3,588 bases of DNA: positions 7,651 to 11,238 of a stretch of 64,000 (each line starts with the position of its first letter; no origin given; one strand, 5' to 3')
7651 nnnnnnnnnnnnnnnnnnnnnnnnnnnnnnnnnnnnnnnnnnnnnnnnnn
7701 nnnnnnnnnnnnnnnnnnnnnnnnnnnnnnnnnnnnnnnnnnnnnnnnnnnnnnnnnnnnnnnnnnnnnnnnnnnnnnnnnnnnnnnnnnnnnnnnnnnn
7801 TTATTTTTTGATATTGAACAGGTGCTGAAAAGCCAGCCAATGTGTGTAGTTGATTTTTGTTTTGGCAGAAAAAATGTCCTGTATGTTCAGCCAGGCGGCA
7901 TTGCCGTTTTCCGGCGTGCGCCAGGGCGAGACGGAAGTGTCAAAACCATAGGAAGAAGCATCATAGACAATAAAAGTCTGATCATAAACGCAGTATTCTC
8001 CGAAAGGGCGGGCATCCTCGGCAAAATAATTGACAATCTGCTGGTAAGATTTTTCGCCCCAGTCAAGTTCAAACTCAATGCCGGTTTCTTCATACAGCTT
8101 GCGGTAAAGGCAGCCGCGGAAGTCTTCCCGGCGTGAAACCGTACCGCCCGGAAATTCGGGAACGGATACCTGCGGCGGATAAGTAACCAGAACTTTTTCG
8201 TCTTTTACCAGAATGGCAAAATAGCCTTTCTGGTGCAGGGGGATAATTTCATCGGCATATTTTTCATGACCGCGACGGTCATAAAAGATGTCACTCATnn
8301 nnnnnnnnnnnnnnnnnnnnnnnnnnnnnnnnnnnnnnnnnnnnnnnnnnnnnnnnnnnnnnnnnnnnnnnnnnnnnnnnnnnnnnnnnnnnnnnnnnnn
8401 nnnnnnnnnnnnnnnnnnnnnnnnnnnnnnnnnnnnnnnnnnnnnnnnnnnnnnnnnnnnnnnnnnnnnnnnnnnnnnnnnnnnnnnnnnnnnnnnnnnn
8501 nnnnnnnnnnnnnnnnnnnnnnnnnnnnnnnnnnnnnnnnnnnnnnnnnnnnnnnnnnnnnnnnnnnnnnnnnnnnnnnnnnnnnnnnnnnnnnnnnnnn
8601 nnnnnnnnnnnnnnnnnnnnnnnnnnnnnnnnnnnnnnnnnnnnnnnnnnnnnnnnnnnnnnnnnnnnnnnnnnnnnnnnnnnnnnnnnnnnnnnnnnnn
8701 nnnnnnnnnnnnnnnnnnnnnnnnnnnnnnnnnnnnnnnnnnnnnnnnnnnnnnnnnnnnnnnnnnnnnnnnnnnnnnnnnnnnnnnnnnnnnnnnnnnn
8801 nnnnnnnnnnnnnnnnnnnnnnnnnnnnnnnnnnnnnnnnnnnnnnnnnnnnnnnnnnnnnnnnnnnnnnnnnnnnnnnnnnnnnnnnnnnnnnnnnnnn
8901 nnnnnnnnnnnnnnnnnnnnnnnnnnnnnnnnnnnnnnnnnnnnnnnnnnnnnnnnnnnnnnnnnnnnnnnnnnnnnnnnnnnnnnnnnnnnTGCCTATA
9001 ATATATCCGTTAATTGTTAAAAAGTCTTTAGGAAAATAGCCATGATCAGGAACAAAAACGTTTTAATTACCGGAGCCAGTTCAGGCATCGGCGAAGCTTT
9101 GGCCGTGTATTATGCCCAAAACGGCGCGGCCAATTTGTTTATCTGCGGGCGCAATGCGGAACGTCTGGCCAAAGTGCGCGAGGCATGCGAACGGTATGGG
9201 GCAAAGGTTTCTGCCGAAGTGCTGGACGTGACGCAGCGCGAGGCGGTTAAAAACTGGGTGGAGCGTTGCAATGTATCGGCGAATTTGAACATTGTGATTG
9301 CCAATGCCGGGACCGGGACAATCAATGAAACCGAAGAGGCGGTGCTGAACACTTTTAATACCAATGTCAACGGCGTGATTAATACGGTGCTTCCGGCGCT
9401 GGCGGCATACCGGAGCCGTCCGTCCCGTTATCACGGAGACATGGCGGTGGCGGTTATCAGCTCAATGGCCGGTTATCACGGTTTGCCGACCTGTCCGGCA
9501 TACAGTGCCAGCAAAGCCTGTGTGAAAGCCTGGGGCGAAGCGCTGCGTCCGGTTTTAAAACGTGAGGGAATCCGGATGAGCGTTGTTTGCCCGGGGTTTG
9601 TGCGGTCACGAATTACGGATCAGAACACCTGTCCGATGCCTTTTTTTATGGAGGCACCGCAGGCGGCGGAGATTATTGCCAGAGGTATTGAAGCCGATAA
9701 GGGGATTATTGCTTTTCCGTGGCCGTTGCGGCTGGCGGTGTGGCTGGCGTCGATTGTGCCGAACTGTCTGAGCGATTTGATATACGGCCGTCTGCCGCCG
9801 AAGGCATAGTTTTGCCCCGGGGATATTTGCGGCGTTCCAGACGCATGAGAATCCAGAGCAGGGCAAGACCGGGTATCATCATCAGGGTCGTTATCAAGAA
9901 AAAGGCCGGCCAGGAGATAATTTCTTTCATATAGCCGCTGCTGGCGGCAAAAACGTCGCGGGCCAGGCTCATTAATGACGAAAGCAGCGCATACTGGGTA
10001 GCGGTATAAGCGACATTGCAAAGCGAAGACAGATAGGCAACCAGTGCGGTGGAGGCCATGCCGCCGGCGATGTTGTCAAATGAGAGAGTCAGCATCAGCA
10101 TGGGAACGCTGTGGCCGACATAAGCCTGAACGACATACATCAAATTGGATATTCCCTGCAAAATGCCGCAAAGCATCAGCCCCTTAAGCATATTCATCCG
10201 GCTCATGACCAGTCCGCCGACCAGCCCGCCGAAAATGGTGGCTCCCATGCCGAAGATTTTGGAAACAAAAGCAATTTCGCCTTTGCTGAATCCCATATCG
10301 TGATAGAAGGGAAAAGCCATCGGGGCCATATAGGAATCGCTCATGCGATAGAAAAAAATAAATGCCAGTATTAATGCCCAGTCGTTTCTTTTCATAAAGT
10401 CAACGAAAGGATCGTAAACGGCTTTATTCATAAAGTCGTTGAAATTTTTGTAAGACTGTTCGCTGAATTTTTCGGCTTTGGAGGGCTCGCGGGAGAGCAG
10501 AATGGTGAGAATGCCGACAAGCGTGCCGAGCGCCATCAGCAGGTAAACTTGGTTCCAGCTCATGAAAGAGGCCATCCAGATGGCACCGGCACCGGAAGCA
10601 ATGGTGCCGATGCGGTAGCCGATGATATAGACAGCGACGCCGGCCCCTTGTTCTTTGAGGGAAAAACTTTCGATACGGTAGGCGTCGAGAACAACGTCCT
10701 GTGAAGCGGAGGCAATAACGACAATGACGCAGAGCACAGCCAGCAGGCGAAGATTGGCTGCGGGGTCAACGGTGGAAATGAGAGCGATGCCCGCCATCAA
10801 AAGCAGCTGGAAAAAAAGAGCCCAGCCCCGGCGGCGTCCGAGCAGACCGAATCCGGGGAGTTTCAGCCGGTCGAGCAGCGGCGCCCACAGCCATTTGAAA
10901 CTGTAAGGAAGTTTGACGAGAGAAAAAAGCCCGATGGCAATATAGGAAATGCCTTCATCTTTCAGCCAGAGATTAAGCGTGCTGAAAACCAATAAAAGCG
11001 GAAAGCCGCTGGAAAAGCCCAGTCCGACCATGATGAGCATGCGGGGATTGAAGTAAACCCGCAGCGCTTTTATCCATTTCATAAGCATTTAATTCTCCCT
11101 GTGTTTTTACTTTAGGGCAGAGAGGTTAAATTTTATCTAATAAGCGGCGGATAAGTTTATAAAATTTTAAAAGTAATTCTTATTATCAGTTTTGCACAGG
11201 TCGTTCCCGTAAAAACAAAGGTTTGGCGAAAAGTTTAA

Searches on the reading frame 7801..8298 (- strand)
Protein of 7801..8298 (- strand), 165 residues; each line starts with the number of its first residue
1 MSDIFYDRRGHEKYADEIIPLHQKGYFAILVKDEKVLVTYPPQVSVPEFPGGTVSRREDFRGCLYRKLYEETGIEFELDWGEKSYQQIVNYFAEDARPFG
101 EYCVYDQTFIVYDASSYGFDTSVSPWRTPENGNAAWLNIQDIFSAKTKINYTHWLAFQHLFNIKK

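Call 3: search_protein_families(library=pfam, proteins=[window:7801-8298:-], max_evalue=0.01)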
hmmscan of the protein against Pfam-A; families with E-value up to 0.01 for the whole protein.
window:7801-8298:- (165 aa): 1 family
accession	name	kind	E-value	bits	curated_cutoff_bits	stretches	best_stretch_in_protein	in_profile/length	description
PF00293.34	NUDIX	-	1.5e-07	32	21.1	1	28-146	7-120/134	NUDIX domain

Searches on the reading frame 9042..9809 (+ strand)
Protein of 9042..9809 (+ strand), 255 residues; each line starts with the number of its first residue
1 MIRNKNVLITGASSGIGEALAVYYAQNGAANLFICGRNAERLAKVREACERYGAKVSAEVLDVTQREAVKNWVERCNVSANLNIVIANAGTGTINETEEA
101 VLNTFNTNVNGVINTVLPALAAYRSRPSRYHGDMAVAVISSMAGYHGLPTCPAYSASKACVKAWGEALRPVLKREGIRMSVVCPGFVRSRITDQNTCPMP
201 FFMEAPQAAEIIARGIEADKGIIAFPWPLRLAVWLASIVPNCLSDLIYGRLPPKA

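Call 3: search_protein_families(library=pfam, proteins=[window:9042-9809:+], max_evalue=0.01)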
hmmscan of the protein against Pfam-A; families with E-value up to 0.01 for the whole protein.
window:9042-9809:+ (255 aa): 6 families
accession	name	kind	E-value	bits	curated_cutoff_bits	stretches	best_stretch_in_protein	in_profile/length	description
PF00106.31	adh_short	-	1.8e-36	125.9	26.6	1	5-194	1-189/195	short chain dehydrogenase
PF13561.12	adh_short_C2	-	2.3e-20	73.6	27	1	11-194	1-183/236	Enoyl-(Acyl carrier protein) reductase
PF08659.16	KR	-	1.6e-12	48.2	22.6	1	7-167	3-162/180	KR domain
PF02719.21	Polysacc_synt_2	-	1.2e-06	28.3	20.2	1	7-120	1-116/293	Polysaccharide biosynthesis protein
PF01370.27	Epimerase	-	0.00018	21.5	20.9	1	7-122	1-104/240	NAD dependent epimerase/dehydratase family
PF15943.11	YdaS_toxin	-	0.0036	17.5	30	1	46-97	2-54/65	Bacterial toxin YdaS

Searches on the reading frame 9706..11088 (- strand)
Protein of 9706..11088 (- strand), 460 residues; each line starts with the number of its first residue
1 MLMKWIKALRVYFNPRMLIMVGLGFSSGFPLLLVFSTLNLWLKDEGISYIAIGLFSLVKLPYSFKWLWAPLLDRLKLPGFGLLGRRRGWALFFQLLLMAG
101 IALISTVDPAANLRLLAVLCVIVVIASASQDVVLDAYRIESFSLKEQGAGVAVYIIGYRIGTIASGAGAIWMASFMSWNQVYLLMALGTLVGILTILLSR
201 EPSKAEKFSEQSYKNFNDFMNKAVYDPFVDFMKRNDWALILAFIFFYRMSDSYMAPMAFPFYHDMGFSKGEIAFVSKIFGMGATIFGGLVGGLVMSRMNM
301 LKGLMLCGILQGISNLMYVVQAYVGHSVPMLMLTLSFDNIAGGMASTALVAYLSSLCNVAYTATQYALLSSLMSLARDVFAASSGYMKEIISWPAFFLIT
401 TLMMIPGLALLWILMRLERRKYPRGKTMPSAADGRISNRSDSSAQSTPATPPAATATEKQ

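Call 3: search_protein_families(library=pfam, proteins=[window:9706-11088:-], max_evalue=0.01)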
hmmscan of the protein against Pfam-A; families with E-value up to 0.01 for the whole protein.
window:9706-11088:- (460 aa): 2 families
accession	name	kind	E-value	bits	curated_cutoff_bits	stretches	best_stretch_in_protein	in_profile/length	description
PF07690.21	MFS_1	-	1.9e-24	86.7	33.4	2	24-246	5-215/347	Major Facilitator Superfamily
PF13000.13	Acatn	-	2.3e-12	46.7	23.7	1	18-167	3-172/546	Acetyl-coenzyme A transporter 1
